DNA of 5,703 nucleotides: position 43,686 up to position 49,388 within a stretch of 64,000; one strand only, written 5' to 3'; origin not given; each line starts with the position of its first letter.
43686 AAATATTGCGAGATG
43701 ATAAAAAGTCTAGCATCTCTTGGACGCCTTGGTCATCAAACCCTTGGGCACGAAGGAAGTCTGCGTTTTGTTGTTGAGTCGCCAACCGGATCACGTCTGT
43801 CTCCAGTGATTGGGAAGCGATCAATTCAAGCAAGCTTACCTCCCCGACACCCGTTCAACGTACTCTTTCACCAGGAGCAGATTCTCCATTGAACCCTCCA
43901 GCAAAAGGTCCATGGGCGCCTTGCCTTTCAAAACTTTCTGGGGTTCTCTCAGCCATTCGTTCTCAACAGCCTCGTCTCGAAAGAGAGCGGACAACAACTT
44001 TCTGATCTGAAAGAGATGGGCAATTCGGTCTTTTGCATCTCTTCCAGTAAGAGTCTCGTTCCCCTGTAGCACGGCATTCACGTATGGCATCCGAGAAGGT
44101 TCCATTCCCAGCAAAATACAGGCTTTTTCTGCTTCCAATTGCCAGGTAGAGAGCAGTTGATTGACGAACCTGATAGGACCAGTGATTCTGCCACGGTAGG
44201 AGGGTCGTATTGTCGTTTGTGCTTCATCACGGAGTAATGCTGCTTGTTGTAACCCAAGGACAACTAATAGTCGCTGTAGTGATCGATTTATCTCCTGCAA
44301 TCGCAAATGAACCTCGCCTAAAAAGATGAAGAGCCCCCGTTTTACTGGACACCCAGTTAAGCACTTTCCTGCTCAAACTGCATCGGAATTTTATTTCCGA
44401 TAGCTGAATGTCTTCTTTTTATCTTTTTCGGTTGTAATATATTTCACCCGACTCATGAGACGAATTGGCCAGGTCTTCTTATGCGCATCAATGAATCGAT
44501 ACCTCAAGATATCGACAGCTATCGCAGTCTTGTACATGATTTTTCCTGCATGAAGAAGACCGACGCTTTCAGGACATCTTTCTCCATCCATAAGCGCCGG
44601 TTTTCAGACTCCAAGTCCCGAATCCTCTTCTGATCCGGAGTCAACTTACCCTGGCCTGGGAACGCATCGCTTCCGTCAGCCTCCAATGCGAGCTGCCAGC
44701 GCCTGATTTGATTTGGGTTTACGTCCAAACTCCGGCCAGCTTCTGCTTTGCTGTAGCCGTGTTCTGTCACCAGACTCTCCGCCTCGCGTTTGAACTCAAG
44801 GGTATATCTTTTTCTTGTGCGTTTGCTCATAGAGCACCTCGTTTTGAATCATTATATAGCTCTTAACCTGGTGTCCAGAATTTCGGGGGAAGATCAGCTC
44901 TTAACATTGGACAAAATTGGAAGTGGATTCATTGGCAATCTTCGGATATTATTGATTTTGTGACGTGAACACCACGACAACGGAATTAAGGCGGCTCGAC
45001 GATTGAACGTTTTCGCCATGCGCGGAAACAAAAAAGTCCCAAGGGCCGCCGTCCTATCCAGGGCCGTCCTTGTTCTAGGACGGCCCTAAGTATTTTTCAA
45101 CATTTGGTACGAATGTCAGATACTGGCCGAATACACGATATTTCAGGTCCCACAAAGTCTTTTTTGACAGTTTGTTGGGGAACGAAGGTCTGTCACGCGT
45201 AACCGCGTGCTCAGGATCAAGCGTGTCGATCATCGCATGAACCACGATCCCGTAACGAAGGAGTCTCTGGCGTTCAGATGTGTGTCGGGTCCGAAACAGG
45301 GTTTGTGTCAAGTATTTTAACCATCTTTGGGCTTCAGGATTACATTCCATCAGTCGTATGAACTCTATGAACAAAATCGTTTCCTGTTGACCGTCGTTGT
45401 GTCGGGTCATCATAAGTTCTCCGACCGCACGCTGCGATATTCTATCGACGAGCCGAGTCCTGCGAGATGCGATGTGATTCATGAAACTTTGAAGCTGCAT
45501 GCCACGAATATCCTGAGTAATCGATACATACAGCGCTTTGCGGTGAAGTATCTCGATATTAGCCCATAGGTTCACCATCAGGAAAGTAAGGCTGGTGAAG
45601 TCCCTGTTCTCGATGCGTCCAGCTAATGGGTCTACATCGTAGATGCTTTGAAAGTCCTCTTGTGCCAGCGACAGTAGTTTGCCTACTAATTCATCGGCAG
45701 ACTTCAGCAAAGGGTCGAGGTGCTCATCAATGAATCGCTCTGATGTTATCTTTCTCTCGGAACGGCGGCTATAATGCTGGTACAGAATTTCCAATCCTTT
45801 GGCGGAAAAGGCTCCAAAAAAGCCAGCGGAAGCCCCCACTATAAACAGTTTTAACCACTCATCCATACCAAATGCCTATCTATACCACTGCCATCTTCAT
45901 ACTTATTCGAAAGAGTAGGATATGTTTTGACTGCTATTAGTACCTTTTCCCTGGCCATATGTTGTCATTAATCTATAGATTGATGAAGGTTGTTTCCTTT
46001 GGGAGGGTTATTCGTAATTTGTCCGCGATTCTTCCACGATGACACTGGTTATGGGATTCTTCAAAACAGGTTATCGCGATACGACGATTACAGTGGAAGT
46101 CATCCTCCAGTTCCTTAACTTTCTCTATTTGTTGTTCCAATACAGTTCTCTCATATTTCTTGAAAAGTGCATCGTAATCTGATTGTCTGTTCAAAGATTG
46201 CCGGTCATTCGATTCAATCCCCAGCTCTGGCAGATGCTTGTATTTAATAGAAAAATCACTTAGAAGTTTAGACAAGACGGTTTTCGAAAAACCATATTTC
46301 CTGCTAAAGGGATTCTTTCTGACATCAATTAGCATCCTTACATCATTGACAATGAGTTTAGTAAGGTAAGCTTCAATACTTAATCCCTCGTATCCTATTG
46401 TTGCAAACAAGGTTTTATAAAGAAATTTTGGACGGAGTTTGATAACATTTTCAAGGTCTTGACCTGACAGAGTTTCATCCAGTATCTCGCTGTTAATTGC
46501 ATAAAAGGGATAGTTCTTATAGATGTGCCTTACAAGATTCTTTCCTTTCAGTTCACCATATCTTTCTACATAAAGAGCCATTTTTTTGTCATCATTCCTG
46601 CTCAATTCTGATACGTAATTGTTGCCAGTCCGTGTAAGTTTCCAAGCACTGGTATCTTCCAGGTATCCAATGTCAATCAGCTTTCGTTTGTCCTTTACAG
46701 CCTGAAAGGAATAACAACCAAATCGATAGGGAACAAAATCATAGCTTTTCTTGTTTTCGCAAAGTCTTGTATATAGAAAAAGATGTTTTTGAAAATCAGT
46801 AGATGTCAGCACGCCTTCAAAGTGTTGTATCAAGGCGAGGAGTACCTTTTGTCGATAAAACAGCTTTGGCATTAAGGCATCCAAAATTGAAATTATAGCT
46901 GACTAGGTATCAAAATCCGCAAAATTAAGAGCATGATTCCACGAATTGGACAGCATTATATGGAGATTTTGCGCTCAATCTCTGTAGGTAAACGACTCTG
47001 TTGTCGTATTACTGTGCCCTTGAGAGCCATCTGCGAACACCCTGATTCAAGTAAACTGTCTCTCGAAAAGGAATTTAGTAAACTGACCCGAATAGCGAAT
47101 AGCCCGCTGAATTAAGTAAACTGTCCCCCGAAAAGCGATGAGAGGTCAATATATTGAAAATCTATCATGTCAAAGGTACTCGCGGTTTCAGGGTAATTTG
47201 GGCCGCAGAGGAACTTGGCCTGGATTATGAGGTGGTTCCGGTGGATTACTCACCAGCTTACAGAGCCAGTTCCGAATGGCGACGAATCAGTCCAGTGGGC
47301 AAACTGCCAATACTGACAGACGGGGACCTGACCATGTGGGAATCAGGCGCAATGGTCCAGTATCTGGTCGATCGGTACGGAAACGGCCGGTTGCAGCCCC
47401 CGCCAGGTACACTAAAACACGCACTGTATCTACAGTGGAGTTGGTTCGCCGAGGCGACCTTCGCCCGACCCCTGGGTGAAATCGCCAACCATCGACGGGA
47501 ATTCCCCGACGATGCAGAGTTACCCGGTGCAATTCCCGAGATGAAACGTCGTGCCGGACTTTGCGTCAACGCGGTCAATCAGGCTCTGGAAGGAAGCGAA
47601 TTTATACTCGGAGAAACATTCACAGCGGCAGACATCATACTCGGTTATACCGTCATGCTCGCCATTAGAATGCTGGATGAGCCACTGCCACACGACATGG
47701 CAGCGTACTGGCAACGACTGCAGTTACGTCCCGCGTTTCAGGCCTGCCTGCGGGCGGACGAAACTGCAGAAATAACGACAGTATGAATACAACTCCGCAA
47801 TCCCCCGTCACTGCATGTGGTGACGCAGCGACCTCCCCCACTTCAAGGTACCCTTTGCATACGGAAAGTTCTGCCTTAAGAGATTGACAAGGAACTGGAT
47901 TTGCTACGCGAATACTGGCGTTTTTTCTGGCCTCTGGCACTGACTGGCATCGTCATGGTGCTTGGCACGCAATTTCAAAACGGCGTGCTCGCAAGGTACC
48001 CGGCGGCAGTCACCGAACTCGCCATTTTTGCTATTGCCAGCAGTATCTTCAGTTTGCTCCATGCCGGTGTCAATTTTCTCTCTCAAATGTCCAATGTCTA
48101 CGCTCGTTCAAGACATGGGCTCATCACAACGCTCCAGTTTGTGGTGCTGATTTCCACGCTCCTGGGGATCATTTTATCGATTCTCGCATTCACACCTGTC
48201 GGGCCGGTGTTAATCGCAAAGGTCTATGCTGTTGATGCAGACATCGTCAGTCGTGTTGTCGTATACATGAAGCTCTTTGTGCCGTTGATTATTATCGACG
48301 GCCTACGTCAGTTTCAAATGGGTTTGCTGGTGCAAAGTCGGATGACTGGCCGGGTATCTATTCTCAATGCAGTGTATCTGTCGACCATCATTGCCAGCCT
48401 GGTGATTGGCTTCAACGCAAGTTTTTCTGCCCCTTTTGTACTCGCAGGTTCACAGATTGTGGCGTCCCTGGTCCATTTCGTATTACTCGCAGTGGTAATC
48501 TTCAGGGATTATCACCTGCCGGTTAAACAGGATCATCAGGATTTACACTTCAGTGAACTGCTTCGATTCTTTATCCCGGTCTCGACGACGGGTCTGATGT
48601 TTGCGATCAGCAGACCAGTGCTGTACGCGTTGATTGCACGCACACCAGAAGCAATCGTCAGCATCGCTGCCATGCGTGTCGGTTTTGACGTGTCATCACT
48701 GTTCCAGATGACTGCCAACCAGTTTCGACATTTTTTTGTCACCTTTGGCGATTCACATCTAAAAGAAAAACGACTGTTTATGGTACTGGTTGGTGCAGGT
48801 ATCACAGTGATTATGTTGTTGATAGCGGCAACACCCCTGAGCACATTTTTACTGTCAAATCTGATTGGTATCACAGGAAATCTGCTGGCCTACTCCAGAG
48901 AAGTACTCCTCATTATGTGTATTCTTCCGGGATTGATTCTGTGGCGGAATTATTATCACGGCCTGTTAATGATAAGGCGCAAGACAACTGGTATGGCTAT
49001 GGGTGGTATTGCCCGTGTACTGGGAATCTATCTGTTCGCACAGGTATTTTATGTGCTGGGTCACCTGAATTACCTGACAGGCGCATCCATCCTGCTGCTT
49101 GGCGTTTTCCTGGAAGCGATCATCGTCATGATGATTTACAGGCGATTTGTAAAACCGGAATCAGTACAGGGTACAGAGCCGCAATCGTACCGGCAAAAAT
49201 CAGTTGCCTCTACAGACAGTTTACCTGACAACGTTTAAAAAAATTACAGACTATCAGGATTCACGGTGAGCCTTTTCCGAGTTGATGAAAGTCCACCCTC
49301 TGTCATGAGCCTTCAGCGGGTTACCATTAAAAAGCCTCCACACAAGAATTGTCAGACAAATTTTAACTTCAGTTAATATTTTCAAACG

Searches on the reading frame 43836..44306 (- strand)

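Call 19: search_protein_families(library=pfam, proteins=[window:43836-44306:-], max_evalue=0.001)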
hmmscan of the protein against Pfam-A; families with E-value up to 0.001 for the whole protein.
window:43836-44306:- (156 aa): 1 family
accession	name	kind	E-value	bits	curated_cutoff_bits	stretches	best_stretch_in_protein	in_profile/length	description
PF09722.15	Xre_MbcA_ParS_C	-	3.8e-08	33.6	24.5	1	105-154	2-49/51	Antitoxin Xre/MbcA/ParS C-terminal toxin-binding domain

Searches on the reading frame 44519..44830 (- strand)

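Call 19: search_protein_families(library=pfam, proteins=[window:44519-44830:-], max_evalue=0.001)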
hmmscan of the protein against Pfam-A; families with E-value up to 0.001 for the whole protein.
window:44519-44830:- (103 aa): 2 families
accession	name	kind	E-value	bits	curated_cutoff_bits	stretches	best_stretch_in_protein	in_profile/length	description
PF01527.26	HTH_Tnp_1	-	8.9e-14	51.9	24.1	1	4-77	2-74/75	Transposase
PF13542.12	HTH_Tnp_ISL3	-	0.00014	21.7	27.4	1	5-45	8-46/51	Helix-turn-helix domain of transposase family ISL3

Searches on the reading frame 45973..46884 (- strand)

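Call 19: search_protein_families(library=pfam, proteins=[window:45973-46884:-], max_evalue=0.001)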
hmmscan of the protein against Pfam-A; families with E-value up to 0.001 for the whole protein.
window:45973-46884:- (303 aa): 1 family
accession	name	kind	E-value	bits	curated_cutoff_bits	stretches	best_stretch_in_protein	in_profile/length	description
PF04343.18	DUF488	-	5.1e-24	85.7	22.2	1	170-289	2-120/121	Domain of unknown function DUF488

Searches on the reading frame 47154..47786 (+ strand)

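Call 19: search_protein_families(library=pfam, proteins=[window:47154-47786:+], max_evalue=0.001)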
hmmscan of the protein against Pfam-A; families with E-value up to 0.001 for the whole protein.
window:47154-47786:+ (210 aa): 4 families
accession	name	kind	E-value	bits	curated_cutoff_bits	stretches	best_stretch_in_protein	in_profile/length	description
PF02798.26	GST_N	-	1.6e-14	54.4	20.9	1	2-72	4-75/76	Glutathione S-transferase, N-terminal domain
PF13417.12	GST_N_3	-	8.7e-12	45.7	22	1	13-77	12-73/75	Glutathione S-transferase, N-terminal domain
PF13409.12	GST_N_2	-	3.9e-10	40.6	25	1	13-72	7-68/70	Glutathione S-transferase, N-terminal domain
PF13410.11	GST_C_2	-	0.0005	20.6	24.9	1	137-170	14-47/69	Glutathione S-transferase, C-terminal domain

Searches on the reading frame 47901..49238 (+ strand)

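Call 19: search_protein_families(library=pfam, proteins=[window:47901-49238:+], max_evalue=0.001)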
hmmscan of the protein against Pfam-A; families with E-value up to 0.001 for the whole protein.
window:47901-49238:+ (445 aa): 1 family
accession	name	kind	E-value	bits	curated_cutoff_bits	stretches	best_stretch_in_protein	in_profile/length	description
PF07260.16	ANKH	-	1.2e-07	31.8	22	1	6-205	11-217/344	Progressive ankylosis protein (ANKH)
